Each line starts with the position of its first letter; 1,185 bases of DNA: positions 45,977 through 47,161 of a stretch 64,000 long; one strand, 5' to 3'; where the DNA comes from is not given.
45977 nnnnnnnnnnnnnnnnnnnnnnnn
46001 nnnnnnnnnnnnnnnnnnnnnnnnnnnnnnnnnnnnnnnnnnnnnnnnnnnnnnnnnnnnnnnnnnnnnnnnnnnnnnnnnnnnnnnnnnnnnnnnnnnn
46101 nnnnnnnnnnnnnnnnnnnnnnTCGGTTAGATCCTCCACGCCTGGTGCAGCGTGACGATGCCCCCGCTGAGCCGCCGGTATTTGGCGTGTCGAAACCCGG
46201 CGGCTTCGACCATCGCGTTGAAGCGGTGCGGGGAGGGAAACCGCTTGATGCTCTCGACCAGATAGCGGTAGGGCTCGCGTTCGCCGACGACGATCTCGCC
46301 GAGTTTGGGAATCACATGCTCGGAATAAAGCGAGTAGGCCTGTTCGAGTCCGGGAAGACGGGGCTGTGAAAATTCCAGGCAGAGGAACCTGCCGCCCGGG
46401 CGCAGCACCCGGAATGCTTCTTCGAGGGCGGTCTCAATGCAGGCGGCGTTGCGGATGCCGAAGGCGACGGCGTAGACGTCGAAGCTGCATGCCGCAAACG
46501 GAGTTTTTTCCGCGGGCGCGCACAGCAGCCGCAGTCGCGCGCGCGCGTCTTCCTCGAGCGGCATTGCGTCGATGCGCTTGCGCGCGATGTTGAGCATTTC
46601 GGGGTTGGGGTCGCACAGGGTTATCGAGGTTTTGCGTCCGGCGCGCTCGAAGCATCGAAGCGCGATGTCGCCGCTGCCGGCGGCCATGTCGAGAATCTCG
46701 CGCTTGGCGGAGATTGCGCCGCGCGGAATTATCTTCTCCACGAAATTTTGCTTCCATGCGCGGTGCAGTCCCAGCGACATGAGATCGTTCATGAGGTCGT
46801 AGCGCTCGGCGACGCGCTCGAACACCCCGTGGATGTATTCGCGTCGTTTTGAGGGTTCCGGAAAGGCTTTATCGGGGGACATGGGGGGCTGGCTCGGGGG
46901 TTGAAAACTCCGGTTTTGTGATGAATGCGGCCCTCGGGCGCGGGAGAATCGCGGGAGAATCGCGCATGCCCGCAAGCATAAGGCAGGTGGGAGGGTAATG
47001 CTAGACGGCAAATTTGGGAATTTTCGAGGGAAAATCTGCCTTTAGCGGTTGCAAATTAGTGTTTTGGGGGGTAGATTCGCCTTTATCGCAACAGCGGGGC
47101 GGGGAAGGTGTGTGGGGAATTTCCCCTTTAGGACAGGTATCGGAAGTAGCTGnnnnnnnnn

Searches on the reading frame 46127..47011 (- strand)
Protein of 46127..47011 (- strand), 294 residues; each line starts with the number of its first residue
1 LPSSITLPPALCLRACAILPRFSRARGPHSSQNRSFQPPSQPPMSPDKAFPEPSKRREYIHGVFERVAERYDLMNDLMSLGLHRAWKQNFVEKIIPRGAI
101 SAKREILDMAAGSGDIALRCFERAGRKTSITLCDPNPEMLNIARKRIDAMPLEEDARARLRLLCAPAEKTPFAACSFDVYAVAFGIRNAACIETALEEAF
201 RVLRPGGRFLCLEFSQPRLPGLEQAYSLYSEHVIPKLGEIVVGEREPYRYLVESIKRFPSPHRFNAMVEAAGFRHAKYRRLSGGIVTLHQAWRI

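Call 54: search_protein_families(library=pfam, proteins=[window:46127-47011:-], max_evalue=0.0001)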
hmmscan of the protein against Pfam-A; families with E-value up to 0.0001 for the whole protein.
window:46127-47011:- (294 aa): 6 families
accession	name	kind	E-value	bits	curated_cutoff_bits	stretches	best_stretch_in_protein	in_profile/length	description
PF01209.24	Ubie_methyltran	-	6.1e-73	245.4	20.1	1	57-292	6-232/233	ubiE/COQ5 methyltransferase family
PF13649.12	Methyltransf_25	-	7.2e-16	59.1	27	1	106-207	1-97/97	Methyltransferase domain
PF08241.18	Methyltransf_11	-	3.7e-15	56.8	21.2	1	107-211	1-95/95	Methyltransferase domain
PF08242.18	Methyltransf_12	-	1.7e-10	41.9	30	1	107-209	1-98/98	Methyltransferase domain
PF13847.12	Methyltransf_31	-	5.7e-10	39.5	27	1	102-220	3-119/145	Methyltransferase domain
PF13489.12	Methyltransf_23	-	2e-05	24.8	27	1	94-274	12-160/164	Methyltransferase domain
